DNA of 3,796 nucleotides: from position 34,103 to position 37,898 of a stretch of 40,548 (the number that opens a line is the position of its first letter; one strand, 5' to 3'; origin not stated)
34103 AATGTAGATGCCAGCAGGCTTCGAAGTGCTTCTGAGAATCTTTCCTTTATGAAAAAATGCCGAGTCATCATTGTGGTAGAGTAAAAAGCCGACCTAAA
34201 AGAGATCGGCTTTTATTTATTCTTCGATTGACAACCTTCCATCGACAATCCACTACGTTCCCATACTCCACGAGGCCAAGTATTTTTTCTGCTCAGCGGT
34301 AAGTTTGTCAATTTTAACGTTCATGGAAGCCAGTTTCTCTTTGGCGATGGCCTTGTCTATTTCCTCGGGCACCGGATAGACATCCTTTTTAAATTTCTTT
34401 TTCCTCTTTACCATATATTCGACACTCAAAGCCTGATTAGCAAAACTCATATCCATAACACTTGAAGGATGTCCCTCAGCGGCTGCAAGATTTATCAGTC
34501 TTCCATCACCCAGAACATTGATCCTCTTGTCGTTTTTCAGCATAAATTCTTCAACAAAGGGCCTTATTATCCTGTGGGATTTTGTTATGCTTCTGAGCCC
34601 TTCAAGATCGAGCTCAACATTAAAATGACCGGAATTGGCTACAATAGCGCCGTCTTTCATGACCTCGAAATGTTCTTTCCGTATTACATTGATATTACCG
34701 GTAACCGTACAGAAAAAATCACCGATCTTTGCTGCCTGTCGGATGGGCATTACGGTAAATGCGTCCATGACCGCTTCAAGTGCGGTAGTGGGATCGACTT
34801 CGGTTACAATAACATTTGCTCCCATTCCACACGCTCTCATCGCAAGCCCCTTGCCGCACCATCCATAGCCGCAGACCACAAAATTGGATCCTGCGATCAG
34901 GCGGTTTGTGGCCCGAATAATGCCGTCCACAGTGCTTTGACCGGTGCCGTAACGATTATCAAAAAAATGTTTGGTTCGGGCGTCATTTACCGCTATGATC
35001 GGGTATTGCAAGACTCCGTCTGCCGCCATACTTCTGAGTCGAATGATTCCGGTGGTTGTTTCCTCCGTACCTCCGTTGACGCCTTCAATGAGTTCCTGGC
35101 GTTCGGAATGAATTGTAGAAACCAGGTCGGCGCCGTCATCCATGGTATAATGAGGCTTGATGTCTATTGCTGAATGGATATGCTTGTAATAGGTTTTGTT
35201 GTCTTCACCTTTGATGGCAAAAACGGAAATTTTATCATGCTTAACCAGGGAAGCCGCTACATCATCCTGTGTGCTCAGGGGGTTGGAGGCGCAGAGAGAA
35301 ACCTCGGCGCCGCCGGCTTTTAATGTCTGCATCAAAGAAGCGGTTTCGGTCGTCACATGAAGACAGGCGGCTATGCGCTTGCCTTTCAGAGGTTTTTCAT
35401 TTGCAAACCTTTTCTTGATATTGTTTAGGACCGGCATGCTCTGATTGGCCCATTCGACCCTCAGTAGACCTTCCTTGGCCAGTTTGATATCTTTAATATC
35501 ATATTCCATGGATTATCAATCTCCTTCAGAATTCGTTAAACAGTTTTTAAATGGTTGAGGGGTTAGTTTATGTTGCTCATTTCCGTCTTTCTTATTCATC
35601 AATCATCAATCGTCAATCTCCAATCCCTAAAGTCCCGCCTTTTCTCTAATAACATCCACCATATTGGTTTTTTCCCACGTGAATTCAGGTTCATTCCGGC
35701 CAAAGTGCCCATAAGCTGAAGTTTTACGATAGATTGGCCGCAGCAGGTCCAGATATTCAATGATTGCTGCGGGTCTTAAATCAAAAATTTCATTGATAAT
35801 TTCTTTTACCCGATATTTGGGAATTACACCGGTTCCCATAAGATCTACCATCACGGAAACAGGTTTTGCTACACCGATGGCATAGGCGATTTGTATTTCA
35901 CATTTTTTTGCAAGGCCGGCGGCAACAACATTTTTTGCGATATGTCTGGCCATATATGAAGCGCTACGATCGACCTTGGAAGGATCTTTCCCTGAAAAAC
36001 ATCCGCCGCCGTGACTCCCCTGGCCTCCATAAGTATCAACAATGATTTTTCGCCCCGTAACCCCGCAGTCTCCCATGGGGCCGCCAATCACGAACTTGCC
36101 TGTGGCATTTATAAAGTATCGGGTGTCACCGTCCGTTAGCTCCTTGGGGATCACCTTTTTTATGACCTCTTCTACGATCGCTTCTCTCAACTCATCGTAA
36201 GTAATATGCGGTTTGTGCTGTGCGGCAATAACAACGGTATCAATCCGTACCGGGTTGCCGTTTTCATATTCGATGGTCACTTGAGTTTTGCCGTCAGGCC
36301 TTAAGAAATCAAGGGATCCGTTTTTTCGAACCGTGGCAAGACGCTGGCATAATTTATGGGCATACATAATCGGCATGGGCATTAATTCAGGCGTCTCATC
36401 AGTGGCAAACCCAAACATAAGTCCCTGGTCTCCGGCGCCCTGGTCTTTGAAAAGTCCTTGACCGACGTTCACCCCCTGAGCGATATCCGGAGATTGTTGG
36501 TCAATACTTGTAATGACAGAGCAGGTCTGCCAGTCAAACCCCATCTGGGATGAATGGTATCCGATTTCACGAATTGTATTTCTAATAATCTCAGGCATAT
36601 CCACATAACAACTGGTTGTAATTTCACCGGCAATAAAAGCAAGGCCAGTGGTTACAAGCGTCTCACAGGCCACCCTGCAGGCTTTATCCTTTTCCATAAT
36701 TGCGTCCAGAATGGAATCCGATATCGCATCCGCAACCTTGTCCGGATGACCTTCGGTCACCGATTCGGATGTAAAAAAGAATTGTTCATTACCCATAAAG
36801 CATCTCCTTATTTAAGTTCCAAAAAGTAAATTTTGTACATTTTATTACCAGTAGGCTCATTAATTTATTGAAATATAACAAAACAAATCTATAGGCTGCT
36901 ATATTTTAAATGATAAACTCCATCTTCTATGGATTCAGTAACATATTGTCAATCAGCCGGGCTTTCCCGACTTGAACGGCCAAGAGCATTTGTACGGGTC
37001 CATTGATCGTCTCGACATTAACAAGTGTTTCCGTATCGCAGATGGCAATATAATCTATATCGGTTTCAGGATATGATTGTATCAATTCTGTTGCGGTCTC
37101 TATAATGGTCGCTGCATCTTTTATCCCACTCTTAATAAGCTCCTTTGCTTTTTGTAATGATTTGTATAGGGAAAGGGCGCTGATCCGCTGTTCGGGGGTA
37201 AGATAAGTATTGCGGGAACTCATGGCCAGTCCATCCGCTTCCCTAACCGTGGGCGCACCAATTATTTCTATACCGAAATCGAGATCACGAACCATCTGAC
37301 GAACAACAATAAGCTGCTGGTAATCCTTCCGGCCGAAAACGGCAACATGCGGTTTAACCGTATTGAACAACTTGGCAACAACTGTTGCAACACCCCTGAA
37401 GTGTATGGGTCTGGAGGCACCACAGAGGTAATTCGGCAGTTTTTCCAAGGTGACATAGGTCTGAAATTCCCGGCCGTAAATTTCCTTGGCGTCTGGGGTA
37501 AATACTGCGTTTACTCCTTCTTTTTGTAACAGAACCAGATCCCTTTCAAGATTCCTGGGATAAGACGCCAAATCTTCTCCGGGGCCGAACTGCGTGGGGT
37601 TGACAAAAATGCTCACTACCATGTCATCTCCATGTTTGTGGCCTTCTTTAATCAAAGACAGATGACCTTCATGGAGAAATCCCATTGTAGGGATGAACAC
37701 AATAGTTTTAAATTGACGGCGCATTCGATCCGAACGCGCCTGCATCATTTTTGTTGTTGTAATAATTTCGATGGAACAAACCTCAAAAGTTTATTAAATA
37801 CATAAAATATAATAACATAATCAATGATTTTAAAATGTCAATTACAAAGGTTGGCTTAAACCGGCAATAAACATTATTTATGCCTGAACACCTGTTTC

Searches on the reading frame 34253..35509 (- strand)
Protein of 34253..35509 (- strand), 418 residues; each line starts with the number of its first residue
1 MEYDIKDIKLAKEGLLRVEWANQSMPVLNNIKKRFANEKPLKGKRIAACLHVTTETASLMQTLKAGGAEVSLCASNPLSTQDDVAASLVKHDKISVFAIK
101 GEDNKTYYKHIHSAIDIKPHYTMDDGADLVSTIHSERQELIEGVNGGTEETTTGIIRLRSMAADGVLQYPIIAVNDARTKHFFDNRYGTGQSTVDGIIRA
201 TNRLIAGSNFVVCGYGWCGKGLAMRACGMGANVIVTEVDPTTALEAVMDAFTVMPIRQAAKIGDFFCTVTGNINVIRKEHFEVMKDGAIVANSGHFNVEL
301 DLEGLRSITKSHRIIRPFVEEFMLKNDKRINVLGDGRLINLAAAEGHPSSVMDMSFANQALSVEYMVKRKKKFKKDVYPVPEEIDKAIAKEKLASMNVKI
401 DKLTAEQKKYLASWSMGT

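Call 7: search_protein_families(library=pfam, proteins=[window:34253-35509:-], max_evalue=0.001)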
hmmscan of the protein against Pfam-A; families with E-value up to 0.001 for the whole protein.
window:34253-35509:- (418 aa): 4 families
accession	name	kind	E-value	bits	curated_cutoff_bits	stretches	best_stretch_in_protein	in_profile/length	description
PF05221.23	AdoHcyase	-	5.5e-63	213.3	25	2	2-136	1-139/299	S-adenosyl-L-homocysteine hydrolase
PF00670.27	AdoHcyase_NAD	-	2.2e-49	168.1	27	1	185-345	1-161/162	S-adenosyl-L-homocysteine hydrolase, NAD binding domain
PF02826.25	2-Hacid_dh_C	-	7e-06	26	25.1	1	201-295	30-128/178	D-isomer specific 2-hydroxyacid dehydrogenase, NAD binding domain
PF07991.19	KARI_N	-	0.00026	21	20.6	1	205-300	2-101/165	Acetohydroxy acid isomeroreductase, NADPH-binding domain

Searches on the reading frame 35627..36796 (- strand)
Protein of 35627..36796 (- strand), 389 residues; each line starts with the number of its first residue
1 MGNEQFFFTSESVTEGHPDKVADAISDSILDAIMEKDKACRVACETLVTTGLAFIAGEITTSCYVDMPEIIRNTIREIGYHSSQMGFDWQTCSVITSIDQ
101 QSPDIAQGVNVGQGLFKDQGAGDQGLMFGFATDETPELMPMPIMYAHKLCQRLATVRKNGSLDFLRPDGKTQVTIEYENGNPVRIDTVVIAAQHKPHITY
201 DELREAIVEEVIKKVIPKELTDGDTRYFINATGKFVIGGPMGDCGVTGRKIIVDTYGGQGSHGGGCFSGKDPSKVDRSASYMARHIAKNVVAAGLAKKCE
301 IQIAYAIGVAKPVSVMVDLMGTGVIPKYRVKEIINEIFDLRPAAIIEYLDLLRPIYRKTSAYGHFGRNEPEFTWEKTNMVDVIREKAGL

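Call 7: search_protein_families(library=pfam, proteins=[window:35627-36796:-], max_evalue=0.001)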
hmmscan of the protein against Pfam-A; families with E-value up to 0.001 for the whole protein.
window:35627-36796:- (389 aa): 3 families
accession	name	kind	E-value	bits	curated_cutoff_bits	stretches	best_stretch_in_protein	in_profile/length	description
PF02773.21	S-AdoMet_synt_C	-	2.7e-67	225.4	25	1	237-376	1-138/138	S-adenosylmethionine synthetase, C-terminal domain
PF02772.21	S-AdoMet_synt_M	-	6.9e-51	171.9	29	1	118-235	1-120/120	S-adenosylmethionine synthetase, central domain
PF00438.25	S-AdoMet_synt_N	-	8e-44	148.7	33.1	1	6-103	2-99/99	S-adenosylmethionine synthetase, N-terminal domain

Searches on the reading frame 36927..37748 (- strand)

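Call 7: search_protein_families(library=pfam, proteins=[window:36927-37748:-], max_evalue=0.001)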
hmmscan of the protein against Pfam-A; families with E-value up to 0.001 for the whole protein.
window:36927-37748:- (273 aa): 1 family
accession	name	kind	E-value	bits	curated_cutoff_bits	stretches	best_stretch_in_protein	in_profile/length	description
PF02569.21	Pantoate_ligase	-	3.7e-103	344.8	20.7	1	2-269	9-267/268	Pantoate-beta-alanine ligase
